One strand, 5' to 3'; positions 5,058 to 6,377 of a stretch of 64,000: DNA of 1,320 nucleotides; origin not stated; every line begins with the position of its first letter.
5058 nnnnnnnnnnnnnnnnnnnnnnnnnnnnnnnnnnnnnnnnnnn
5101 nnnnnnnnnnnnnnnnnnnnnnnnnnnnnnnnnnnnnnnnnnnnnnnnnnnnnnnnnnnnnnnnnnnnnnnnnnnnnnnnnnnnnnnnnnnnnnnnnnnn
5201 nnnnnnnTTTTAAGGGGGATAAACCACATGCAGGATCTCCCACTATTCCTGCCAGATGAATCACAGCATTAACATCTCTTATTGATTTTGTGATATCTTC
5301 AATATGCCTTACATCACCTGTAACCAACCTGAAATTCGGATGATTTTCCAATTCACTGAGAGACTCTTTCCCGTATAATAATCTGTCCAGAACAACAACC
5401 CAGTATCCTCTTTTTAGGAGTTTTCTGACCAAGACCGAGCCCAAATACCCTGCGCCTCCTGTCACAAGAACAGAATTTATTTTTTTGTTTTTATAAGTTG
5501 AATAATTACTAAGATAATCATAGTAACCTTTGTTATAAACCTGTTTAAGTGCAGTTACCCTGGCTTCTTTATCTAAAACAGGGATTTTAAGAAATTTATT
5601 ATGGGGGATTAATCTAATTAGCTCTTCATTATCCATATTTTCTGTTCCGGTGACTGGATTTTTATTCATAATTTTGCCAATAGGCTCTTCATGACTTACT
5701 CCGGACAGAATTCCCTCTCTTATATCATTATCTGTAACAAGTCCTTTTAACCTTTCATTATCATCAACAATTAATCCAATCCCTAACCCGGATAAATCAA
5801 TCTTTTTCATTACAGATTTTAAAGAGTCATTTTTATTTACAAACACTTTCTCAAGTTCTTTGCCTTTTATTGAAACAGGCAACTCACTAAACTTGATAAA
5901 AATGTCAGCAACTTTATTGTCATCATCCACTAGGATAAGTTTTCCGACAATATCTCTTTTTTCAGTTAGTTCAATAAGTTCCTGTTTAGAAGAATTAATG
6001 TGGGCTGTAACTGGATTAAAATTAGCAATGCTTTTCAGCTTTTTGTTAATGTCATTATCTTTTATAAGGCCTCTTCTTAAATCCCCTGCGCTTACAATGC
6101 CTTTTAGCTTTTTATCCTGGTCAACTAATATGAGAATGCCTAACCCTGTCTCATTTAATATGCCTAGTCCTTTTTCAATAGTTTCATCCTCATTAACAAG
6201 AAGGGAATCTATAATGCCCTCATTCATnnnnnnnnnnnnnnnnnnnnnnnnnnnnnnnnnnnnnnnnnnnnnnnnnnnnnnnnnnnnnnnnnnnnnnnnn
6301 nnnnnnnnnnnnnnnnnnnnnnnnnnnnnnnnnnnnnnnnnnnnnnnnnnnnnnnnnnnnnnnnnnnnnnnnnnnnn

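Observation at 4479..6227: Tandem CBS domains fused to the pathway-initiating 4,6-dehydratase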

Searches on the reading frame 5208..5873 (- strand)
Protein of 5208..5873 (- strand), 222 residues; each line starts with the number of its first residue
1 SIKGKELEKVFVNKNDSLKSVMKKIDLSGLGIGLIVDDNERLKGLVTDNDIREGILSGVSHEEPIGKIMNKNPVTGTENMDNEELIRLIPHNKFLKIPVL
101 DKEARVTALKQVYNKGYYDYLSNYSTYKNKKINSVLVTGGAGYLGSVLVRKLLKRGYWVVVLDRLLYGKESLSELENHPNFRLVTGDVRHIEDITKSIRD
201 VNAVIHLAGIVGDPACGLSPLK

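Call 79: search_protein_representatives(protein=window:5208-5873:-)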
Query: 222 residues. Proteins with E-value up to 0.001 (for the whole library): 13567; up to 1e-10: 1498; up to 1e-30: 59. The best 150 are listed.
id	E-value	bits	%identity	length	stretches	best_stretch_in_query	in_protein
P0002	2.4e-64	233.4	45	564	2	9-221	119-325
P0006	5.6e-54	199.6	41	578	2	5-222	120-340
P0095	3.4e-50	187.2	37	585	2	7-220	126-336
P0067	4.4e-49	183.6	39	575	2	7-218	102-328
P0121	3.1e-47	177.5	38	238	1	5-220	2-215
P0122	1.2e-44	169.0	47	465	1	12-220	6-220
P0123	3.0e-43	164.5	39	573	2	6-220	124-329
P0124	8.9e-43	162.9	35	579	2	8-219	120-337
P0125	5.9e-42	160.3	42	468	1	7-219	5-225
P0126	8.2e-42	159.8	43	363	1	7-221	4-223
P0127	1.9e-41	158.6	44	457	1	6-220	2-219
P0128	3.5e-41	157.7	43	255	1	5-219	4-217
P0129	3.9e-41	157.6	44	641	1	6-220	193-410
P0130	8.0e-41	156.6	43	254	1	9-219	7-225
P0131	2.7e-40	154.8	40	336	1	5-222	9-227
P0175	2.8e-30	122.1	42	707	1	7-220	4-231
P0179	8.8e-30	120.5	40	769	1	7-220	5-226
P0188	4.4e-28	114.9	36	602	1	12-220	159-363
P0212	1.2e-24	103.7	60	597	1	133-220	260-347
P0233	9.7e-23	97.5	55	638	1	129-219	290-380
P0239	2.8e-22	96.0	53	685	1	131-219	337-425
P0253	1.0e-21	94.1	56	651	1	130-219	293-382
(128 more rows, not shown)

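Call 81: search_protein_families(library=pfam, proteins=[P0175, P0179, P0129, P0188, P0233, P0239, P0253, P0212], max_evalue=0.000001)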
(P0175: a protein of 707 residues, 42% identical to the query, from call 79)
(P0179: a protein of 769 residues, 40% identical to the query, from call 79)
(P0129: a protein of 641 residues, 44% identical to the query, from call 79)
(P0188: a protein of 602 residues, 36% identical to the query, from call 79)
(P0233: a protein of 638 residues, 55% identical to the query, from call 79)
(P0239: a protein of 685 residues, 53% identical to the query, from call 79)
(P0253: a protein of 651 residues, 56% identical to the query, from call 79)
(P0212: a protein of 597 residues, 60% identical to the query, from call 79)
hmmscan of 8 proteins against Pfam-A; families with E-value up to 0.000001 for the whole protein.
P0175 (707 aa): 9 families
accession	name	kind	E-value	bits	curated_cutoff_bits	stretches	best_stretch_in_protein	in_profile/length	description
PF01370.27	Epimerase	-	2.7e-45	155.1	20.9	1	146-383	1-240/240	NAD dependent epimerase/dehydratase family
PF16363.11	GDP_Man_Dehyd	-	4.5e-27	95.8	27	1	147-421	1-285/332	GDP-mannose 4,6 dehydratase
PF01073.25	3Beta_HSD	-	3.6e-23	82.4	22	1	147-333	1-200/280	3-beta hydroxysteroid dehydrogenase/isomerase family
PF02348.25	CTP_transf_3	-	5.7e-22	79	22.6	1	482-617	1-130/217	Cytidylyltransferase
PF04321.23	RmlD_sub_bind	-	2.7e-16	59.9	27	1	145-399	2-228/287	RmlD substrate binding domain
PF13460.12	NAD_binding_10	-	5.5e-11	43.1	27.2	1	150-294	1-129/184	NAD(P)H-binding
PF02719.21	Polysacc_synt_2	-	7.5e-11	42.2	20.2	1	146-358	1-210/293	Polysaccharide biosynthesis protein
PF05368.20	NmrA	-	9.1e-11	42.3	27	1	143-269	2-114/298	NmrA-like family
PF00571.33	CBS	-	7.8e-08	33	24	1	7-52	10-55/57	CBS domain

P0179 (769 aa): 14 families
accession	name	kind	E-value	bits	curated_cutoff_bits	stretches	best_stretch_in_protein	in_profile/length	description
PF01370.27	Epimerase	-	1.3e-49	169.2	20.9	1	141-376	1-240/240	NAD dependent epimerase/dehydratase family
PF16363.11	GDP_Man_Dehyd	-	3e-30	106.2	27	1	142-433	1-327/332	GDP-mannose 4,6 dehydratase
PF01073.25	3Beta_HSD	-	6e-21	75.1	22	1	142-324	1-196/280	3-beta hydroxysteroid dehydrogenase/isomerase family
PF13649.12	Methyltransf_25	-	1.1e-15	58.5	27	1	538-632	1-96/97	Methyltransferase domain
PF04321.23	RmlD_sub_bind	-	2.5e-15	56.8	27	1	140-404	2-240/287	RmlD substrate binding domain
PF08242.18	Methyltransf_12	-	4.1e-14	53.5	30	1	539-632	1-95/98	Methyltransferase domain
PF08241.18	Methyltransf_11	-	5.5e-14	53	21.2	1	540-636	2-94/95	Methyltransferase domain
PF13460.12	NAD_binding_10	-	4.8e-13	49.8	27.2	1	145-310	1-147/184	NAD(P)H-binding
PF13489.12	Methyltransf_23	-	3.2e-12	46.9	27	1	533-650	21-130/164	Methyltransferase domain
PF13847.12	Methyltransf_31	-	4.5e-11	43.1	27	1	536-647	5-114/145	Methyltransferase domain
PF05368.20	NmrA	-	2.2e-10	41.1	27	1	139-257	3-107/298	NmrA-like family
PF02719.21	Polysacc_synt_2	-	3.9e-10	39.8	20.2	1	141-257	1-128/293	Polysaccharide biosynthesis protein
PF00571.33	CBS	-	5e-08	33.6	24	0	9-54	11-56/57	CBS domain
PF02353.26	CMAS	-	1.6e-07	31.4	27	1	523-638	51-166/273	Mycolic acid cyclopropane synthetase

P0129 (641 aa): 12 families
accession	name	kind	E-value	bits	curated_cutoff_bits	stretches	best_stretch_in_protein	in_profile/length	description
PF01370.27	Epimerase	-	1.7e-46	159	20.9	1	325-559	1-240/240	NAD dependent epimerase/dehydratase family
PF16363.11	GDP_Man_Dehyd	-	1.4e-30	107.3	27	1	326-618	1-329/332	GDP-mannose 4,6 dehydratase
PF04321.23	RmlD_sub_bind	-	2.6e-23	83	27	1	324-605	2-258/287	RmlD substrate binding domain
PF13302.13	Acetyltransf_3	-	3e-23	83.5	25.4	1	10-150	1-138/138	Acetyltransferase (GNAT) domain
PF01073.25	3Beta_HSD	-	1.1e-22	80.9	22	1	327-558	2-248/280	3-beta hydroxysteroid dehydrogenase/isomerase family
PF02719.21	Polysacc_synt_2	-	1.9e-12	47.4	20.2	1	325-441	1-128/293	Polysaccharide biosynthesis protein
PF00583.31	Acetyltransf_1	-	3.9e-12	46.9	20.7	1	53-149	27-116/116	Acetyltransferase (GNAT) family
PF13460.12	NAD_binding_10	-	4.7e-12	46.6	27.2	1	329-493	1-146/184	NAD(P)H-binding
PF13420.13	Acetyltransf_4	-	7.6e-10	39.5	24.3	1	23-168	10-153/155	Acetyltransferase (GNAT) domain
PF05368.20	NmrA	-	4.1e-09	36.9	27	1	323-443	3-109/298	NmrA-like family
PF07993.18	NAD_binding_4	-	1.5e-08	34.6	20.1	0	327-479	1-192/258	Male sterility protein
PF00571.33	CBS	-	2.2e-07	31.5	24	0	198-242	11-56/57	CBS domain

P0188 (602 aa): 6 families
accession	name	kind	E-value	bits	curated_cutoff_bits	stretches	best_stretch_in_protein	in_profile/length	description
PF01370.27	Epimerase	-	2.4e-43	148.7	20.9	1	278-514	1-240/240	NAD dependent epimerase/dehydratase family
PF16363.11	GDP_Man_Dehyd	-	2.8e-26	93.2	27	1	279-575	1-331/332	GDP-mannose 4,6 dehydratase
PF01073.25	3Beta_HSD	-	3.3e-16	59.6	22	1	280-439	2-166/280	3-beta hydroxysteroid dehydrogenase/isomerase family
PF04321.23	RmlD_sub_bind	-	2.7e-13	50.1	27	1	277-452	2-155/287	RmlD substrate binding domain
PF13460.12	NAD_binding_10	-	6.6e-09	36.3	27.2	1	282-403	1-107/184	NAD(P)H-binding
PF00571.33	CBS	-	4.7e-07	30.5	24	0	156-202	9-55/57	CBS domain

P0233 (638 aa): 7 families
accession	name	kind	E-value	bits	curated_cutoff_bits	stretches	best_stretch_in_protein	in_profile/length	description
PF01370.27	Epimerase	-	4.6e-46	157.6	20.9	1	296-530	1-240/240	NAD dependent epimerase/dehydratase family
PF16363.11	GDP_Man_Dehyd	-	4.6e-30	105.6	27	1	297-590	1-331/332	GDP-mannose 4,6 dehydratase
PF01073.25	3Beta_HSD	-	1.1e-19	71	22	1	297-467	1-184/280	3-beta hydroxysteroid dehydrogenase/isomerase family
PF13460.12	NAD_binding_10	-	1.5e-13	51.5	27.2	1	300-464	1-146/184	NAD(P)H-binding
PF04321.23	RmlD_sub_bind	-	1.5e-12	47.7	27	1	295-510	2-192/287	RmlD substrate binding domain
PF02719.21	Polysacc_synt_2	-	2.2e-10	40.7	20.2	1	296-463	1-170/293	Polysaccharide biosynthesis protein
PF05368.20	NmrA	-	1.7e-07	31.6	27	1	294-412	3-107/298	NmrA-like family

P0239 (685 aa): 6 families
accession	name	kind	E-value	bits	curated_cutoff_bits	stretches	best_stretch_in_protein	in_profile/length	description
PF01370.27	Epimerase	-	1.2e-47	162.8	20.9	1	341-575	1-240/240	NAD dependent epimerase/dehydratase family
PF16363.11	GDP_Man_Dehyd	-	1.4e-24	87.7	27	1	342-636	1-331/332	GDP-mannose 4,6 dehydratase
PF01073.25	3Beta_HSD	-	4.8e-19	68.9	22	1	342-575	1-249/280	3-beta hydroxysteroid dehydrogenase/isomerase family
PF04321.23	RmlD_sub_bind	-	3.5e-17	62.8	27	1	340-581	2-219/287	RmlD substrate binding domain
PF13727.12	CoA_binding_3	-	7e-12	46.2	25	1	192-310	57-169/175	CoA-binding domain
PF13460.12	NAD_binding_10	-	6.5e-09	36.3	27.2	1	345-491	1-131/184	NAD(P)H-binding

P0253 (651 aa): 8 families
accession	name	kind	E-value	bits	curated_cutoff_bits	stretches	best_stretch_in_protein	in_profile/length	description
PF01370.27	Epimerase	-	3.5e-44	151.5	20.9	1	298-532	1-240/240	NAD dependent epimerase/dehydratase family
PF16363.11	GDP_Man_Dehyd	-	6e-27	95.4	27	1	299-591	1-330/332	GDP-mannose 4,6 dehydratase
PF01073.25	3Beta_HSD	-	6e-20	71.9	22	1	299-456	1-165/280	3-beta hydroxysteroid dehydrogenase/isomerase family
PF04321.23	RmlD_sub_bind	-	1.7e-12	47.5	27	1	297-473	2-158/287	RmlD substrate binding domain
PF13460.12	NAD_binding_10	-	2.6e-12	47.4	27.2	1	302-453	1-136/184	NAD(P)H-binding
PF05368.20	NmrA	-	1.8e-08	34.8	27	1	296-414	3-107/298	NmrA-like family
PF02719.21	Polysacc_synt_2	-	1.4e-07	31.4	20.2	1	298-455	1-156/293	Polysaccharide biosynthesis protein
PF07993.18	NAD_binding_4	-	3.9e-07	29.9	20.1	0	362-470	87-210/258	Male sterility protein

P0212 (597 aa): 7 families
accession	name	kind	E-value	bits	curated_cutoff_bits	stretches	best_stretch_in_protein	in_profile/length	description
PF01370.27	Epimerase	-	5.2e-44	150.9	20.9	1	262-495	1-240/240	NAD dependent epimerase/dehydratase family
PF16363.11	GDP_Man_Dehyd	-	1.9e-23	83.9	27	1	263-554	1-329/332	GDP-mannose 4,6 dehydratase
PF01073.25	3Beta_HSD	-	5.5e-23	81.8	22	1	263-498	1-252/280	3-beta hydroxysteroid dehydrogenase/isomerase family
PF04321.23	RmlD_sub_bind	-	8.7e-17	61.5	27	1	261-491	2-209/287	RmlD substrate binding domain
PF13727.12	CoA_binding_3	-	2.4e-16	60.7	25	1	84-234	17-162/175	CoA-binding domain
PF13460.12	NAD_binding_10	-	2.7e-10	40.9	27.2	1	266-413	1-132/184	NAD(P)H-binding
PF05368.20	NmrA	-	4.4e-10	40.1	27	1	260-379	3-108/298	NmrA-like family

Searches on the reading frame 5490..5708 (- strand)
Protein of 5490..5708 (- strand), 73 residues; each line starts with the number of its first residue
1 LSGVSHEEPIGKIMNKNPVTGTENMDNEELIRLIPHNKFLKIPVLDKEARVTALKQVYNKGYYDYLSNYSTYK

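Call 11: search_protein_families(library=pfam, proteins=[window:5490-5708:-], max_evalue=1)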
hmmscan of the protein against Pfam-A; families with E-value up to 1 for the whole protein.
seq(73 aa): 1 family
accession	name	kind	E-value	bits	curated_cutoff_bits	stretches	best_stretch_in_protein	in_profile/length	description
PF00571.33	CBS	-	0.0037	18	24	1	10-51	1-42/57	CBS domain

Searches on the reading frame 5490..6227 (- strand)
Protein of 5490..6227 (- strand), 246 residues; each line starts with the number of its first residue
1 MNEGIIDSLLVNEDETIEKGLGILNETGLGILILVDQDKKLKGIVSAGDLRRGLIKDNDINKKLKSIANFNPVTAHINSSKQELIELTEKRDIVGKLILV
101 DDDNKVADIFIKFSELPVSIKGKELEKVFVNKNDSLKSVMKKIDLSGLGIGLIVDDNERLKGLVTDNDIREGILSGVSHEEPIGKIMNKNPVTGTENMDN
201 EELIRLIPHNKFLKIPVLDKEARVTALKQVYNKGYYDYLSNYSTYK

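Call 63: search_solved_structures(query=window:5490-6227:-, max_evalue=0.001)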
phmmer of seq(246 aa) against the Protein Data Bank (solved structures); distinct sequences matched with E-value up to 0.001: 5.
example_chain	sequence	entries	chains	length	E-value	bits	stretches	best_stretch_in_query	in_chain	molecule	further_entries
3kh5_A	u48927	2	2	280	5.6e-06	29.5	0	149-224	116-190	protein MJ1225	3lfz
8pw3_A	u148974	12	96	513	0.00013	25.1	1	145-230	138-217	Inosine-5'-monophosphate dehydrogenase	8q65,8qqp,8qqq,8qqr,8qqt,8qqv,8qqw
3ddj_A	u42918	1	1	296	0.00045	23.2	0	129-220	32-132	CBS domain-containing protein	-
2yzi_A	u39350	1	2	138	0.00056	22.9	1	142-226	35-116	Hypothetical protein PH0107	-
2ef7_A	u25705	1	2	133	0.00093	22.2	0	126-193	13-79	Hypothetical protein ST2348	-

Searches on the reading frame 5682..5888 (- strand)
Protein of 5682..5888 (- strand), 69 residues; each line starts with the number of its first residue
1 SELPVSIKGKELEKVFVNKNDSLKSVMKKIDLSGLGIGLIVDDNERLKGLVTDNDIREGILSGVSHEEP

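Call 11: search_protein_families(library=pfam, proteins=[window:5682-5888:-], max_evalue=1)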
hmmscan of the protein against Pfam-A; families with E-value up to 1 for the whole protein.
seq(69 aa): 1 family
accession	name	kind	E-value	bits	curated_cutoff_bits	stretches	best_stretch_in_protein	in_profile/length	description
PF00571.33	CBS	-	2.5e-06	28.1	24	1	15-60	10-55/57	CBS domain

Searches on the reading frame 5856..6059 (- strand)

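Call 11: search_protein_families(library=pfam, proteins=[window:5856-6059:-], max_evalue=1)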
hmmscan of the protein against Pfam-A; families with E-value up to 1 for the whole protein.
seq(68 aa): 1 family
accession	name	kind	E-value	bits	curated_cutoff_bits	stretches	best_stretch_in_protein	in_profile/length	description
PF00571.33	CBS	-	0.0091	16.8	24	1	9-51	2-43/57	CBS domain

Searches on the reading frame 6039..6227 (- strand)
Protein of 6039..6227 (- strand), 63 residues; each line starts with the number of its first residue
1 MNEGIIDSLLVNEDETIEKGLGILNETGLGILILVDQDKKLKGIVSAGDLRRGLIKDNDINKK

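Call 11: search_protein_families(library=pfam, proteins=[window:6039-6227:-], max_evalue=1)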
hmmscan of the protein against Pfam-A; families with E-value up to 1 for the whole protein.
seq(63 aa): 1 family
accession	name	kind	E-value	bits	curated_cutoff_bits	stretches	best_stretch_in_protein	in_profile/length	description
PF00571.33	CBS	-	9.7e-07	29.5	24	1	9-54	10-55/57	CBS domain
